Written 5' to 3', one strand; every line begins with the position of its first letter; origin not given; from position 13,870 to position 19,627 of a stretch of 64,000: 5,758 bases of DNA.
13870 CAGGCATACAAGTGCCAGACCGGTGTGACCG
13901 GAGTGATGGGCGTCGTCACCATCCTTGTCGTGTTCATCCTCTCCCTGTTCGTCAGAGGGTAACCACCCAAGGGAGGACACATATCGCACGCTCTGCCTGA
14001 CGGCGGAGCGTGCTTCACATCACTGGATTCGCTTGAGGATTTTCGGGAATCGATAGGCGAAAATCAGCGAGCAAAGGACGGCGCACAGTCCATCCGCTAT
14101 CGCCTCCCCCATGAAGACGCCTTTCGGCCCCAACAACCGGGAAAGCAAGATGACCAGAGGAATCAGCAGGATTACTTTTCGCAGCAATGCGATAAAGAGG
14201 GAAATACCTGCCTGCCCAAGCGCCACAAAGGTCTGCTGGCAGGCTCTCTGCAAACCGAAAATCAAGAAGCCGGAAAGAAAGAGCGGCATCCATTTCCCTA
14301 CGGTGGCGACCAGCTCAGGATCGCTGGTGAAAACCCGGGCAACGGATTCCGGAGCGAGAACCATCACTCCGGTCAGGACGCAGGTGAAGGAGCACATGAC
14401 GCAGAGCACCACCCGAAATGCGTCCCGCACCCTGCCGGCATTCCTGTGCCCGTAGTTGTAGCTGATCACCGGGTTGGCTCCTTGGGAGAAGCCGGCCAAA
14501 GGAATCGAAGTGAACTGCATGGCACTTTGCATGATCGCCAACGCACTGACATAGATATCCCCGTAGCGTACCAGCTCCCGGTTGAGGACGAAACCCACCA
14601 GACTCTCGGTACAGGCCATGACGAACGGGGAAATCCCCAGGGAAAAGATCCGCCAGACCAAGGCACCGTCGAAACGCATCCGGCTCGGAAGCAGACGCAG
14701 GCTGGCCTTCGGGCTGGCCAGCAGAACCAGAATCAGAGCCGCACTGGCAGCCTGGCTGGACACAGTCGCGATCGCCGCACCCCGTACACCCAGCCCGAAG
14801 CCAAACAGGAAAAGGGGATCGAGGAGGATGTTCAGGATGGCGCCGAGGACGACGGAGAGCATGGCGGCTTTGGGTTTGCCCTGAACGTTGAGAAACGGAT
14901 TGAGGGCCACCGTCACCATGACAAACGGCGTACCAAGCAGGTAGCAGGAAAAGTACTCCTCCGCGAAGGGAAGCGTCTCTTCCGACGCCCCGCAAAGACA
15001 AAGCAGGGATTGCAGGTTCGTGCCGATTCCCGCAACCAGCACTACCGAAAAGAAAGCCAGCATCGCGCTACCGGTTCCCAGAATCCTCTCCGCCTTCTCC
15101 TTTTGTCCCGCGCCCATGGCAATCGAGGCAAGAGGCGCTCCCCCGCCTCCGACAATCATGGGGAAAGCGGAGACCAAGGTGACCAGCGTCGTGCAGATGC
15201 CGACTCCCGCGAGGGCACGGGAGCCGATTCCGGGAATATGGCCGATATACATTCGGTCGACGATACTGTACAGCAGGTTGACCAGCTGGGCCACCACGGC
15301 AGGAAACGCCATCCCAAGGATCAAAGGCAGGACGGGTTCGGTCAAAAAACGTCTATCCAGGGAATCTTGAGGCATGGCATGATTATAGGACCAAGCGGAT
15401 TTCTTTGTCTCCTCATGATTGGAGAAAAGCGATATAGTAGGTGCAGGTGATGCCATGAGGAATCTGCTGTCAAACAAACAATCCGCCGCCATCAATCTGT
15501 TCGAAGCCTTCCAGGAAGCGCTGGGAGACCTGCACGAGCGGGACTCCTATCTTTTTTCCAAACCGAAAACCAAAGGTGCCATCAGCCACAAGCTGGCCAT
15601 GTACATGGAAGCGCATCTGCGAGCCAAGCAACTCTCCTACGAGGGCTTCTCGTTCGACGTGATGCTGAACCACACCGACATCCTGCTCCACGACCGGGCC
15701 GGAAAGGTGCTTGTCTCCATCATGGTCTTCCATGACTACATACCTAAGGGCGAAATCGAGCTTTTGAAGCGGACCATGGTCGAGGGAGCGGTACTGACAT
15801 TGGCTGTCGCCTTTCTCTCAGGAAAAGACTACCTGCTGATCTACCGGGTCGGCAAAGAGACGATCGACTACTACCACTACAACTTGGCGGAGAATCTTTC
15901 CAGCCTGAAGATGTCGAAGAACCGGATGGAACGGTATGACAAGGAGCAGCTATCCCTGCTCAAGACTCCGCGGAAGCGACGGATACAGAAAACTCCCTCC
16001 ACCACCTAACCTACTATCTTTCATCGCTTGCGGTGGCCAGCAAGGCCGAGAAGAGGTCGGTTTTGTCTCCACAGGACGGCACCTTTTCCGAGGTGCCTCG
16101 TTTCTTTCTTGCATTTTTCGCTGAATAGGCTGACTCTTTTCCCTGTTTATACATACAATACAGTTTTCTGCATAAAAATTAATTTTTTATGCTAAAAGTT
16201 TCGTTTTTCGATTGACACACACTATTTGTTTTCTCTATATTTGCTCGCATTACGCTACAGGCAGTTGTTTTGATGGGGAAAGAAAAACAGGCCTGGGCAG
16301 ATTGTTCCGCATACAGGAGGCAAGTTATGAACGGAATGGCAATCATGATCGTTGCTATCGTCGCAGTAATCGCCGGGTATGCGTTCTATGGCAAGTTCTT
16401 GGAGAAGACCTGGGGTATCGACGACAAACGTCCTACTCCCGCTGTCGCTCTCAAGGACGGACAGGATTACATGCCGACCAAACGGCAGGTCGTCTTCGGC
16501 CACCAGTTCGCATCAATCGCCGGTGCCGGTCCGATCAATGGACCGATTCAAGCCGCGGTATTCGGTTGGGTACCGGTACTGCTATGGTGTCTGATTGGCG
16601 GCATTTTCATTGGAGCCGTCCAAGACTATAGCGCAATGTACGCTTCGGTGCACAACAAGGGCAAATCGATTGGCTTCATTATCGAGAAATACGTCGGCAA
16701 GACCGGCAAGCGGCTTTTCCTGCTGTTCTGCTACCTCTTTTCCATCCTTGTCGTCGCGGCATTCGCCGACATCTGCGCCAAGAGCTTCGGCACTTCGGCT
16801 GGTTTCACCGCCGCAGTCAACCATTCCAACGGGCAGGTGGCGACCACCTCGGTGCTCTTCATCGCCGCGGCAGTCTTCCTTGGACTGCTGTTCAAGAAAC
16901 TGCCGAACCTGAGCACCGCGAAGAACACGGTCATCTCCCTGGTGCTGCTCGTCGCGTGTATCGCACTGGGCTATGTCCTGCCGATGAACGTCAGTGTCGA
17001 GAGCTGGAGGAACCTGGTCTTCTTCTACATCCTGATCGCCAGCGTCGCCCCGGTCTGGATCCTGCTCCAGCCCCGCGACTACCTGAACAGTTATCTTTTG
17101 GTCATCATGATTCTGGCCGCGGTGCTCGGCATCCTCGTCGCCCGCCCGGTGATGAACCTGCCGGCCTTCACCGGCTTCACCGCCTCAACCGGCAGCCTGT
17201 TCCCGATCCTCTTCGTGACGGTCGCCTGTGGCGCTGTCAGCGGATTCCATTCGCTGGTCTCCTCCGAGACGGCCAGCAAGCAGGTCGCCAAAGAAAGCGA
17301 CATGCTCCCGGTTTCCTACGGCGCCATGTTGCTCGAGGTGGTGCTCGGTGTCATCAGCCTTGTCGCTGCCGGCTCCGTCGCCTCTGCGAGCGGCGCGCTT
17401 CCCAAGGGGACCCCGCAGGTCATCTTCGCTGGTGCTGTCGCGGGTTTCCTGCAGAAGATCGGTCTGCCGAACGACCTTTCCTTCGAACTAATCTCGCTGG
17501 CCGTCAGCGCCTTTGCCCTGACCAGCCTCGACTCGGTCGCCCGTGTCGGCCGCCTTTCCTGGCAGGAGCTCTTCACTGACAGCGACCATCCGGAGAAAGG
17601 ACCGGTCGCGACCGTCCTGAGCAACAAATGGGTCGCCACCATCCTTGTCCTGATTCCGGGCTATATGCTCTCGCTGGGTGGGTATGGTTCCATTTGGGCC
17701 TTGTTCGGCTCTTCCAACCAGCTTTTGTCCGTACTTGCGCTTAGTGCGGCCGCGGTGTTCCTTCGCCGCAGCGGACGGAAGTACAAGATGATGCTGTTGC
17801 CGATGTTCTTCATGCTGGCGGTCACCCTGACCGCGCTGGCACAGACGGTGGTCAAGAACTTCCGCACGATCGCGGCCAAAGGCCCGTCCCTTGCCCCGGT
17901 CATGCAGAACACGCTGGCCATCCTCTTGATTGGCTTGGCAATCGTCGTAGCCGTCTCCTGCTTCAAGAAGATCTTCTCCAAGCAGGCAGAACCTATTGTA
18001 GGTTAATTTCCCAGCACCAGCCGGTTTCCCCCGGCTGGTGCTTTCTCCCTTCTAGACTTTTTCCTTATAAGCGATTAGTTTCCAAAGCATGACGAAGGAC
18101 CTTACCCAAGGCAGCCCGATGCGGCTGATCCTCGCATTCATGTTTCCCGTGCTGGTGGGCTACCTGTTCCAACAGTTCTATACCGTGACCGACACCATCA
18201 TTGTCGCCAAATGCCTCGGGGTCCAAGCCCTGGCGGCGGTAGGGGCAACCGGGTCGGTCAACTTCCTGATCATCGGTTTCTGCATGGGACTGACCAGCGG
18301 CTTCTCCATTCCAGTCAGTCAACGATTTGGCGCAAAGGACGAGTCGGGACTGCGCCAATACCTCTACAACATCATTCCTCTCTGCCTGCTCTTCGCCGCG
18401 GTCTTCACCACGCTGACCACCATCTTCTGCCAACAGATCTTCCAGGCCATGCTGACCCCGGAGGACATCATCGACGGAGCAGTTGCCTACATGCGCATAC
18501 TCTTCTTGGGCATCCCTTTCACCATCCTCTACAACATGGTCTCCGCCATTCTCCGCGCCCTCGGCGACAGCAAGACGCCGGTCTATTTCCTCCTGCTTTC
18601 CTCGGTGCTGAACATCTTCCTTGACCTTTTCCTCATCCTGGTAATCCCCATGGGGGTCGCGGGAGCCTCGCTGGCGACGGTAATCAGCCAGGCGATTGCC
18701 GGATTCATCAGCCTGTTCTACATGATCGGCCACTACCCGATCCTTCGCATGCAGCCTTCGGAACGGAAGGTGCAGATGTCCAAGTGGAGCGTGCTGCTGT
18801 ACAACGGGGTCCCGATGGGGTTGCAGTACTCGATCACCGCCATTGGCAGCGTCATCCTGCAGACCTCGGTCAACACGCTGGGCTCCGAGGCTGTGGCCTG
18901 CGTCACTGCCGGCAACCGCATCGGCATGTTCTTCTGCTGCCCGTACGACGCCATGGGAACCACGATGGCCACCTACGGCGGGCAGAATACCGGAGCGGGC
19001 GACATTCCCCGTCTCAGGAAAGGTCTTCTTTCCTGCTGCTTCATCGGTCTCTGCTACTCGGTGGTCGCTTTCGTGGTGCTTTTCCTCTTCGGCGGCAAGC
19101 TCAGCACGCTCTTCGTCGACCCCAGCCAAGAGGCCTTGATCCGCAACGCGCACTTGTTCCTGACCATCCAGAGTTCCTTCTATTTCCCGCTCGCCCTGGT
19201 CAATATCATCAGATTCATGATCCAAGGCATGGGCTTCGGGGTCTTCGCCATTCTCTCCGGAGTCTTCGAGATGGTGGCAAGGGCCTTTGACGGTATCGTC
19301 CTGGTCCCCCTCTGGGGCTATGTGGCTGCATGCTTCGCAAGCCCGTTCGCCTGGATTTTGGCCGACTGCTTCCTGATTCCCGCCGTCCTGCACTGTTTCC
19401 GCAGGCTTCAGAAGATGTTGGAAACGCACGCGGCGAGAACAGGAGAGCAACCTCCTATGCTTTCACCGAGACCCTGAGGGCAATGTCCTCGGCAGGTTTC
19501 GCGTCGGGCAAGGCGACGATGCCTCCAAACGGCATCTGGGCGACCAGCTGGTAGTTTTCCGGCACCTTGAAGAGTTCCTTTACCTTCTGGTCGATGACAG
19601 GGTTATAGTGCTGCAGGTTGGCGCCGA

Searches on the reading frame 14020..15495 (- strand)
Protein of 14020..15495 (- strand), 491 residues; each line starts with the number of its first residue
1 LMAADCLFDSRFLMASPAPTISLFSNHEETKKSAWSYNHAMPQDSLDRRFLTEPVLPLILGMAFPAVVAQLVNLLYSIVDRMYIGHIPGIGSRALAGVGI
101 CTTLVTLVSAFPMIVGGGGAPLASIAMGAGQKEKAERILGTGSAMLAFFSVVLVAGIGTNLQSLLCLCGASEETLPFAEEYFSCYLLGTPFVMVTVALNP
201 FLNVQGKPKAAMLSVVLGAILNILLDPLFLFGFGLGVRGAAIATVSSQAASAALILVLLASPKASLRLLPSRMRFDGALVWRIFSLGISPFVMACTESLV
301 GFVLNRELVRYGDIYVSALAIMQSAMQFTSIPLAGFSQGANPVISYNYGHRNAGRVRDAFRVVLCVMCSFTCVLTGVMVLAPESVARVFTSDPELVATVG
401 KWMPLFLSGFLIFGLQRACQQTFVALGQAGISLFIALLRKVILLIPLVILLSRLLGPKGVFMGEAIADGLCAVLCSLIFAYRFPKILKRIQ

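Call 50: search_protein_families(library=pfam, max_evalue=0.0001, proteins=[window:14020-15495:-])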
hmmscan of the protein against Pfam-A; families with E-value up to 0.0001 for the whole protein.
window:14020-15495:- (491 aa): 1 family
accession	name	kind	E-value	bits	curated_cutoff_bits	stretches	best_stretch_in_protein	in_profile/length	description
PF01554.23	MatE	-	2.6e-42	144.7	24.9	2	65-228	1-161/161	MatE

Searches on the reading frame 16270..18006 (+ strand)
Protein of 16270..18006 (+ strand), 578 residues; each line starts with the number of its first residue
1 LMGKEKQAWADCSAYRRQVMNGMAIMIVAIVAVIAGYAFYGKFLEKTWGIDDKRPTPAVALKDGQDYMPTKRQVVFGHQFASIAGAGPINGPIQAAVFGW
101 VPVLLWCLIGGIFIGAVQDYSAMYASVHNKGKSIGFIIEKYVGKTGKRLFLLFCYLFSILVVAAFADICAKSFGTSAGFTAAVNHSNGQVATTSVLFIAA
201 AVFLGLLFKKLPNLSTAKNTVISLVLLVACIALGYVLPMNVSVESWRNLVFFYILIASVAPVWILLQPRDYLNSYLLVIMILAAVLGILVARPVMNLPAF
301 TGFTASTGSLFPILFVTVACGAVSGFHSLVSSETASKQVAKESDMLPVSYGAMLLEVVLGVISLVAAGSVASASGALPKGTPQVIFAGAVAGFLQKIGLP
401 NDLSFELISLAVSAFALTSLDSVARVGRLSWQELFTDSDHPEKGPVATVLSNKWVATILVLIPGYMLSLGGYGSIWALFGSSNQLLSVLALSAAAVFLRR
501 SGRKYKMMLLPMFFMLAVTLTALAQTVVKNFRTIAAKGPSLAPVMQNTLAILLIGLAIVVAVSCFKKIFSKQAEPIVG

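Call 50: search_protein_families(library=pfam, max_evalue=0.0001, proteins=[window:16270-18006:+])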
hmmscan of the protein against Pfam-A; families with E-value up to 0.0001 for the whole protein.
window:16270-18006:+ (578 aa): 1 family
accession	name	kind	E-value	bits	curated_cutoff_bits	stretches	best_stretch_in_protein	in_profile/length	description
PF02554.20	CstA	-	4.6e-147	491.5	27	2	21-372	1-356/560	Carbon starvation protein CstA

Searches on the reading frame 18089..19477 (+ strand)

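Call 50: search_protein_families(library=pfam, max_evalue=0.0001, proteins=[window:18089-19477:+])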
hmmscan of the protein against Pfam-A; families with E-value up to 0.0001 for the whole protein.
window:18089-19477:+ (462 aa): 1 family
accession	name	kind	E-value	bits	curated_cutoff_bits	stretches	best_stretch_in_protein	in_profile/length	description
PF01554.23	MatE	-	3.6e-47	160.5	24.9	2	20-179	1-159/161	MatE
